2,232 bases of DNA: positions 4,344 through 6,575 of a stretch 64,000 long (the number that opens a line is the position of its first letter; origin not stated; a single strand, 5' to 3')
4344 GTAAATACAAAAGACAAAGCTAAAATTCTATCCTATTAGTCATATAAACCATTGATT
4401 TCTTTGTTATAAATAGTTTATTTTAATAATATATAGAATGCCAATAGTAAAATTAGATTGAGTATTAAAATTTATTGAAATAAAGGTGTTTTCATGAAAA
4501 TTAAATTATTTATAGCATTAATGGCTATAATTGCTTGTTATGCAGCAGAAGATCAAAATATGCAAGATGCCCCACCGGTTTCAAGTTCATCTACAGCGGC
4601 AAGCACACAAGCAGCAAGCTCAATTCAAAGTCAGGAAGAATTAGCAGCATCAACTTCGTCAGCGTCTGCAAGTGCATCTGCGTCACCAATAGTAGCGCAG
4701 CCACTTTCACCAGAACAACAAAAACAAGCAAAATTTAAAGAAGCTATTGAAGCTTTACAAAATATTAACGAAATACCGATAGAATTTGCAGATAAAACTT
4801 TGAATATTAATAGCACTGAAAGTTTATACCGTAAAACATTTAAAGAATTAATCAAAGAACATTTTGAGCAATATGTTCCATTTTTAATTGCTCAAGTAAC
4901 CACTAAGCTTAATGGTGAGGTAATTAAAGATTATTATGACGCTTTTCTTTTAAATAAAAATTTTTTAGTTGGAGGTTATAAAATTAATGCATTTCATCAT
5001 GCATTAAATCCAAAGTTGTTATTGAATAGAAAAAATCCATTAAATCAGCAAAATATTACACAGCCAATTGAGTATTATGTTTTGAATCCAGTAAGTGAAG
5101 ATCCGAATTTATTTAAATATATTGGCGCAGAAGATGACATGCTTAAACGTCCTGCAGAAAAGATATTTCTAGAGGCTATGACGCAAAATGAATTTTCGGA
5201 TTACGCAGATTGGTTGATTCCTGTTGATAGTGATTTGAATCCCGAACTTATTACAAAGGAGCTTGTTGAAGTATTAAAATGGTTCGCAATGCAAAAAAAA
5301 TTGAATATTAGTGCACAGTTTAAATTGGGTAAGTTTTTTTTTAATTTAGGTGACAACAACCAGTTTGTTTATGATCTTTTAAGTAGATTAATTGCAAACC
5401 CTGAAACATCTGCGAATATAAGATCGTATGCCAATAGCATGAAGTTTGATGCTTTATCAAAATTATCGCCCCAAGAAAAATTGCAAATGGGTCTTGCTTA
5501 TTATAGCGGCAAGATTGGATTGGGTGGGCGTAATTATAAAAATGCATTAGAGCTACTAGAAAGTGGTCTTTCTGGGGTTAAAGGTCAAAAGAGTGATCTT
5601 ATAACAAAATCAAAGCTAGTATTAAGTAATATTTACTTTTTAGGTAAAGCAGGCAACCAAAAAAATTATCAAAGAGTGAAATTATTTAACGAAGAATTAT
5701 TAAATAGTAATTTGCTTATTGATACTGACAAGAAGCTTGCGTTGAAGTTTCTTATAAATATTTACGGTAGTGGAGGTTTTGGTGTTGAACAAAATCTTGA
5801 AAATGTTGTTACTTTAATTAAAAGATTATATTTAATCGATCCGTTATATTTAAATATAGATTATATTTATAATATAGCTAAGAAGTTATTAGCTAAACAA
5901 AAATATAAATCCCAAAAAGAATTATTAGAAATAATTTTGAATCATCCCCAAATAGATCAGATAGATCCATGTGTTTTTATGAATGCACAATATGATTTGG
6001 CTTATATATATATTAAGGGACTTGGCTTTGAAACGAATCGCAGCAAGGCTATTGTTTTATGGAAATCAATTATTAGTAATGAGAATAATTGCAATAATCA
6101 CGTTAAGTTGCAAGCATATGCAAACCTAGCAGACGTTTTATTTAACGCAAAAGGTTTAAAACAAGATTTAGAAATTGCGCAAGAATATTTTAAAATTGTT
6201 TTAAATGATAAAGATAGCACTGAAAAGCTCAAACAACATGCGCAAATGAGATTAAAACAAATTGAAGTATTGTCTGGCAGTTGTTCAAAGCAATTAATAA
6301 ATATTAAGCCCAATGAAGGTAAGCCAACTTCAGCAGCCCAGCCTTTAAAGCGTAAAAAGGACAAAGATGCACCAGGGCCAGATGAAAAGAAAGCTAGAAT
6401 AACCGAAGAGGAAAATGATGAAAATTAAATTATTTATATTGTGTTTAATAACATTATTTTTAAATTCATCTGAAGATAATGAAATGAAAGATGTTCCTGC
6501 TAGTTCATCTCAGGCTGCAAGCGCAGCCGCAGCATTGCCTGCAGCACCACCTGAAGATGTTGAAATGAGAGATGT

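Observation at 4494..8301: Tandem, overlapping pair of exported Sel1-like repeat proteins ending in bipartite NLS-like basic clusters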

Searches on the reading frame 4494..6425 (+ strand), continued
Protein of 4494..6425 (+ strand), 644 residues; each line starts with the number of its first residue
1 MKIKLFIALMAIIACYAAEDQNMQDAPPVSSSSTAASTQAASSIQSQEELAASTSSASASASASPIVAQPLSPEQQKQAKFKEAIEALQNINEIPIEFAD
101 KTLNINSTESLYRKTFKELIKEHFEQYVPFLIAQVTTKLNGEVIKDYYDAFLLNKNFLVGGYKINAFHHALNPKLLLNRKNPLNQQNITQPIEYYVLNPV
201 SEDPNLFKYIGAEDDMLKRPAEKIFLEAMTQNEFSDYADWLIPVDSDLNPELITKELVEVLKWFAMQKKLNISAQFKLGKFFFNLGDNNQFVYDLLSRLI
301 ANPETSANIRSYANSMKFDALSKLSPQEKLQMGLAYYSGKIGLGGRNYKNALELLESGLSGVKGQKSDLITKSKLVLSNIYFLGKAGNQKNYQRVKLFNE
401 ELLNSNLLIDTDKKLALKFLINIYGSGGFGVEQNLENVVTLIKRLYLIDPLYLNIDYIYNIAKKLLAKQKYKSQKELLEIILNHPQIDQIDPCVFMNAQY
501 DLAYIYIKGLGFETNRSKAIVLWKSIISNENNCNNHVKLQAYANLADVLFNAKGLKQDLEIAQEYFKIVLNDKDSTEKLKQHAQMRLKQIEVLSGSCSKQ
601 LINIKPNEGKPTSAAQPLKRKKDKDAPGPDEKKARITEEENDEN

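Call 83: search_protein_families(library=pfam, proteins=[L003:1563-3254:+, L003:11921-12640:+, L003:6881-7189:+, L003:12670-14583:+, L003:8891-9988:+], max_evalue=0.01)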
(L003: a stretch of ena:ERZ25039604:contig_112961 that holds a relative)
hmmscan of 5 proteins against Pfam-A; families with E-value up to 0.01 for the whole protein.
L003:1563-3254:+ (564 aa): 2 families
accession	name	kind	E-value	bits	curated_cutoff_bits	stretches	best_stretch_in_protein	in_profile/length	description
PF00443.35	UCH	-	2.9e-27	96.3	23.9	1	95-422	3-254/254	Ubiquitin carboxyl-terminal hydrolase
PF13423.12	UCH_1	-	0.00056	20.1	22.2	0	344-390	258-314/317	Ubiquitin carboxyl-terminal hydrolase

L003:11921-12640:+ (240 aa): 1 family
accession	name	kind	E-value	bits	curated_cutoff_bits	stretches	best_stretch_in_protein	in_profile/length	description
PF12672.12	DUF3793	-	0.00051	20.5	25.1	1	169-210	102-143/167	Protein of unknown function (DUF3793)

L003:6881-7189:+ (103 aa): 0 families

L003:12670-14583:+ (638 aa): 1 family
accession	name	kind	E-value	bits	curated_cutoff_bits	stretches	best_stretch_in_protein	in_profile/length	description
PF08238.18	Sel1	-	2.5e-23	82.1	30.7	3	412-440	2-30/36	Sel1 repeat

L003:8891-9988:+ (366 aa): 2 families
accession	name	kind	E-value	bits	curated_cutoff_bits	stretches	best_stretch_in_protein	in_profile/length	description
PF08238.18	Sel1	-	7.6e-23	80.6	30.7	3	151-185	1-35/36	Sel1 repeat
PF13646.12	HEAT_2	-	0.0016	19.1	27.7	0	96-191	2-80/88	HEAT repeats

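Call 95: find_encoding_contigs(protein=P0006, flank=8000, max_places=1)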
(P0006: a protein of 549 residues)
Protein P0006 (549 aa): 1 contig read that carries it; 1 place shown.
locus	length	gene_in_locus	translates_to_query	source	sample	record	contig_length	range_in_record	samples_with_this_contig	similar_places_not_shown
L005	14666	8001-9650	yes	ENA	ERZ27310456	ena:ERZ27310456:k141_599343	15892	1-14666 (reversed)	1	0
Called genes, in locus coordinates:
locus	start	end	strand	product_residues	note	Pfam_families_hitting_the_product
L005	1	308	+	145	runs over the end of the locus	-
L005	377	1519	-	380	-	PF00226:DnaJ, PF01556:DnaJ_C, PF00684:DnaJ_CXXCXGXG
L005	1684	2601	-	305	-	PF00106:adh_short (faint), PF01073:3Beta_HSD, PF01370:Epimerase, PF02719:Polysacc_synt_2, PF04321:RmlD_sub_bind, PF07993:NAD_binding_4, PF13460:NAD_binding_10, PF16363:GDP_Man_Dehyd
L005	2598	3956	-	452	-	PF01266:DAO (weak), PF01593:Amino_oxidase, PF13450:NAD_binding_8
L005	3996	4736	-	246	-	PF13103:TonB_2 (weak)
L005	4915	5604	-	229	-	-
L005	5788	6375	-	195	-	-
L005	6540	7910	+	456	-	PF08238:Sel1 (faint)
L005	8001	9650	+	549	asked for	PF17010:DUF5092, PF08238:Sel1 (faint), PF13174:TPR_6 (faint), PF05004:IFRD (faint)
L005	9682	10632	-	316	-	PF01171:ATP_bind_3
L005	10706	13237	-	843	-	PF02518:HATPase_c, PF00204:DNA_gyraseB, PF01751:Toprim, PF21249:GyrB_hook (weak), PF00986:DNA_gyraseB_C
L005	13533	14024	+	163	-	PF00383:dCMP_cyt_deam_1, PF14437:MafB19-deam, PF14439:Bd3614-deam (weak)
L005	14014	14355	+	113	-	PF01258:zf-dskA_traR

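Call 96: find_encoding_contigs(protein=P0134, flank=8000, max_places=1)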
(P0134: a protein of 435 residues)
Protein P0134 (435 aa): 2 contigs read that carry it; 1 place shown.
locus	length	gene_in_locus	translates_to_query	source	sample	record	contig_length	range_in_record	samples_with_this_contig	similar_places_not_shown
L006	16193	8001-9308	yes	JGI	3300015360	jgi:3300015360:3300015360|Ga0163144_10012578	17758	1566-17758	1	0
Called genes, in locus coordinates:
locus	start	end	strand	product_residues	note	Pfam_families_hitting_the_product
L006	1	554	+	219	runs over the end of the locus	PF00834:Ribul_P_3_epim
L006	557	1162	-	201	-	PF00230:MIP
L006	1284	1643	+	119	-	PF12643:MazG-like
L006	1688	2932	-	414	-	-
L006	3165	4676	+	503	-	PF01565:FAD_binding_4, PF04030:ALO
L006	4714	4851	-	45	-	-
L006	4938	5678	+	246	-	PF00005:ABC_tran, PF13304:AAA_21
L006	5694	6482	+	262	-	PF01061:ABC2_membrane (weak)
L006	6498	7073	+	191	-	PF19371:DUF5946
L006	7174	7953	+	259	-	-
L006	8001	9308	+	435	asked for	PF17010:DUF5092, PF08238:Sel1 (faint)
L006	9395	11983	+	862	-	PF00690:Cation_ATPase_N, PF00122:E1-E2_ATPase, PF00702:Hydrolase, PF00689:Cation_ATPase_C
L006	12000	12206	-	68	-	PF06150:ChaB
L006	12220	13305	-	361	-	PF01966:HD (faint)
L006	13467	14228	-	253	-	-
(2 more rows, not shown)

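Call 97: find_encoding_contigs(protein=P0043, flank=8000, max_places=1)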
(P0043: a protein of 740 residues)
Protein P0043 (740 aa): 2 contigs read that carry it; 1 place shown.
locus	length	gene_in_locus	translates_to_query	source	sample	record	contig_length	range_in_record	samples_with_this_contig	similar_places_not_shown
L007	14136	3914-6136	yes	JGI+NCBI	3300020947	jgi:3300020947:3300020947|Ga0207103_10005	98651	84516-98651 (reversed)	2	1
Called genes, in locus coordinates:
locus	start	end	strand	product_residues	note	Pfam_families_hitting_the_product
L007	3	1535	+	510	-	PF00342:PGI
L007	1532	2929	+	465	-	PF00479:G6PD_N, PF02781:G6PD_C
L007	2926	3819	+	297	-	PF02826:2-Hacid_dh_C (weak), PF03446:NAD_binding_2, PF03807:F420_oxidored, PF00393:6PGD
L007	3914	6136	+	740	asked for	PF17010:DUF5092 (faint), PF12796:Ank_2 (weak)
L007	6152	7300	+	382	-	PF23745:ANK_LRRK2 (faint), PF12796:Ank_2, PF12796:Ank_2, PF13857:Ank_5 (weak), PF13637:Ank_4 (weak), PF12796:Ank_2, PF13857:Ank_5 (weak), PF13637:Ank_4 (weak), +2 more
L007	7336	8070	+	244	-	PF08032:SpoU_sub_bind, PF00588:SpoU_methylase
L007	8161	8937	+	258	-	PF13637:Ank_4 (faint), PF12796:Ank_2 (weak)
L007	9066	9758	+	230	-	-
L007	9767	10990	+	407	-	PF11104:PilM_2 (faint), PF14450:FtsA, PF02491:SHS2_FTSA, PF06723:MreB_Mbl, PF14450:FtsA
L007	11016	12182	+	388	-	PF00091:Tubulin, PF12327:FtsZ_C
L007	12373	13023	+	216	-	PF12796:Ank_2, PF13606:Ank_3 (faint), PF13857:Ank_5 (faint), PF00023:Ank (faint), PF13637:Ank_4 (faint)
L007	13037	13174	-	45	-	-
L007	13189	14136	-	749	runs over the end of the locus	PF01820:Dala_Dala_lig_N, PF02786:CPSase_L_D2 (weak), PF07478:Dala_Dala_lig_C, PF02222:ATP-grasp, PF13535:ATP-grasp_4, PF01820:Dala_Dala_lig_N, PF02655:ATP-grasp_3, PF07478:Dala_Dala_lig_C, +3 more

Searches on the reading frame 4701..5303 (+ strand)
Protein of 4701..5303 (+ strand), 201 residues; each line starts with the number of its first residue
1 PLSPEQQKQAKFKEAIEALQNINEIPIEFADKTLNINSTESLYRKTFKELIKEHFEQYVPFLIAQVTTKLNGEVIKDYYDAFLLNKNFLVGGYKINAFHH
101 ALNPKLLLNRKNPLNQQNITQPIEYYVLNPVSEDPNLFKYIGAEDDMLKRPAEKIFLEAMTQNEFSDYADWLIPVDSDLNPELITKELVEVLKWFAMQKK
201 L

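Call 38: find_homologous_proteins(query=A2, max_evalue=0.00001)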
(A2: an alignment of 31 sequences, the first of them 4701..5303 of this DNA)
Query A2 (31 sequences): 3736 candidates shared short words with the query, none scored E <= 0.00001.

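Call 42: predict_structure(alignment_id=A2)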
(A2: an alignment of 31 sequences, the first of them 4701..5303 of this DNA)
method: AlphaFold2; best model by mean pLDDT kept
length: 201 residues; sequences in the alignment: 31
mean_pLDDT: 86.1   pTM: 0.83
mean pLDDT of the five models: 86.1, 85.2, 84.9, 84.2, 82.6
residues with pLDDT >= 90: 119; 70-90: 49; 50-70: 23; < 50: 10
segments of 3 or more residues with pLDDT < 50: 92-101
pLDDT, mean of each block of 10 residues (from residue 1): 95 97 97 97 97 97 97 97 86 47 65 95 96 97 85 86 85 66 73 70 51
secondary structure, 60 per line:
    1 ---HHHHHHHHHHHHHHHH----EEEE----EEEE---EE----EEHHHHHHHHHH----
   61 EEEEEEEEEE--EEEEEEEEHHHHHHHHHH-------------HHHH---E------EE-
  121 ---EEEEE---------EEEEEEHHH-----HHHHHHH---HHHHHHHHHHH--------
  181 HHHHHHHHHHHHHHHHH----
elements in order: H4-19 E24-27 E32-35 H47-56 E61-70 E73-80 H81-90 H104-107 E124-128 E138-143 H152-158 H162-172 H181-197

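Call 54: fold_search(model_id=the predicted structure, library=pdb)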
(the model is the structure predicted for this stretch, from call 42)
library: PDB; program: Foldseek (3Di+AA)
matches with E <= 10: 340; with E <= 0.001: 0
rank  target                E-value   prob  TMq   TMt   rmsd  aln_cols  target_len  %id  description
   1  1w9g_B                3.3e-01  0.18  0.22  0.36   9.3       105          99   13  Structure of ERH (Enhencer of Rudimentary Gene) (released 2005-04-06)
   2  6akj_B                4.2e-01  0.21  0.23  0.35   6.9        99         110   12  The crystal structure of EMC complex (released 2019-02-13)
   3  3zjt_A                4.2e-01  0.05  0.13  0.04  16.1       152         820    9  Ternary complex of E.coli leucyl-tRNA synthetase, tRNA(Leu)574 and the benzoxaborole AN3017 in the editing conformatio (released 2013-04-17)
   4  7cnc_A                4.8e-01  0.18  0.23  0.38   8.0       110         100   12  cystal structure of human ERH in complex with DGCR8 (released 2020-10-28)
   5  1obh                  4.8e-01  0.05  0.14  0.05  18.0       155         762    9  LEUCYL-TRNA SYNTHETASE FROM THERMUS THERMOPHILUS COMPLEXED WITH A PRE-TRANSFER EDITING SUBSTRATE ANALOGUE IN BOTH SYNTHE (released 2003-05-09)
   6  8tmc_B                5.1e-01  0.05  0.13  0.09  19.4       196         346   12  Cryo-EM structure of CorA in complex with conformation-specific synthetic antibody C12 and 20 mM MgCl2, State MG20-2 (released 2025-02-12)
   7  8tme_A                5.4e-01  0.08  0.16  0.11  17.4       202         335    8  Cryo-EM structure of CorA in complex with conformation-specific synthetic antibody C18 and 100 uM MgCl2, State MG0.1-1 (released 2025-02-12)
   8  4eeb_A                5.7e-01  0.06  0.15  0.11  19.0       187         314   11  CorA coiled-coil mutant under Mg2+ absence (released 2012-11-14)
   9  4aq7_A                6.1e-01  0.04  0.14  0.04  17.7       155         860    8  Ternary complex of E. coli leucyl-tRNA synthetase, tRNA(leu) and leucyl-adenylate analogue in the aminoacylation confo (released 2012-06-13)
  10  5on3_D                6.4e-01  0.04  0.13  0.04  16.6       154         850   10  Quaternary complex of mutant T252A of E. coli leucyl-tRNA synthetase with tRNA(leu), leucyl-adenylate analogue, and po (released 2017-11-15)
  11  2a1k_B                6.4e-01  0.02  0.10  0.10  21.0       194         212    9  RB69 single-stranded DNA binding protein core domain (released 2006-05-09)
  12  3zgz_D                6.8e-01  0.03  0.15  0.04  16.7       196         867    9  Ternary complex of E. coli leucyl-tRNA synthetase, tRNA(leu) and toxic moiety from agrocin 84 (TM84) in aminoacylation (released 2013-01-30)
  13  2bbj_A                7.7e-01  0.04  0.13  0.09  19.9       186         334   10  Crystal structure of the CorA Mg2+ transporter (released 2005-12-13)
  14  3jch_C                8.2e-01  0.03  0.14  0.10  17.7       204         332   11  Cryo-EM structure of the magnesium channel CorA in the magnesium-free, asymmetric open state II (released 2016-02-17)
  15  4as1_A                8.2e-01  0.03  0.13  0.04  16.4       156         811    9  Ternary complex of E. coli leucyl-tRNA synthetase, tRNA(leu) and the benzoxaborole AN2679 in the editing conformation (released 2012-06-13)
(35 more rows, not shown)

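Call 55: search_protein_families(library=pfam, alignment_id=A2, max_evalue=10)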
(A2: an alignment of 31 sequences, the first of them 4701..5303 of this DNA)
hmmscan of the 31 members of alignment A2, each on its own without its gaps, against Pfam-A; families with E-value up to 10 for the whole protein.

A. member 1, window:4701-5303:+ (201 aa): 1 family
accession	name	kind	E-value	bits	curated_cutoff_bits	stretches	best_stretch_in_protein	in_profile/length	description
PF17010.10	DUF5092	-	3e-09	37.5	27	1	40-143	2-102/145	Domain of unknown function (DUF5092)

B. families by the number of members that match (of 31 scanned): 12 families
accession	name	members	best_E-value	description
PF17010.10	DUF5092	31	6.5e-14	Domain of unknown function (DUF5092)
PF00497.25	SBP_bac_3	1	0.024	Bacterial extracellular solute-binding proteins, family 3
PF06880.16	DUF1262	1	0.034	Protein of unknown function (DUF1262)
PF12668.12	DUF3791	1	0.047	Protein of unknown function (DUF3791)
PF04818.19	CID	1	0.05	CID domain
PF08563.16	P53_TAD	1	0.054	P53 transactivation motif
PF22413.2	OGT_N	1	0.065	Methylated DNA-protein cysteine MeTransferase OGT N-terminal domain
PF03118.21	RNA_pol_A_CTD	1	0.17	Bacterial RNA polymerase, alpha chain C terminal domain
PF01548.23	DEDD_Tnp_IS110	1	0.2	Transposase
PF17797.7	RL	1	0.21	RL domain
PF25167.1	DUF7829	1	0.43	Domain of unknown function (DUF7829)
PF17619.7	SCVP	1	1.8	Secreted clade V proteins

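Call 56: search_solved_structures(query=A2, max_evalue=10, show_alignments=3)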
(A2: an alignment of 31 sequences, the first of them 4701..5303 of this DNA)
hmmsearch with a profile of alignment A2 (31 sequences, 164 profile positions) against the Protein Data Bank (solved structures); distinct sequences matched with E-value up to 10: 0.
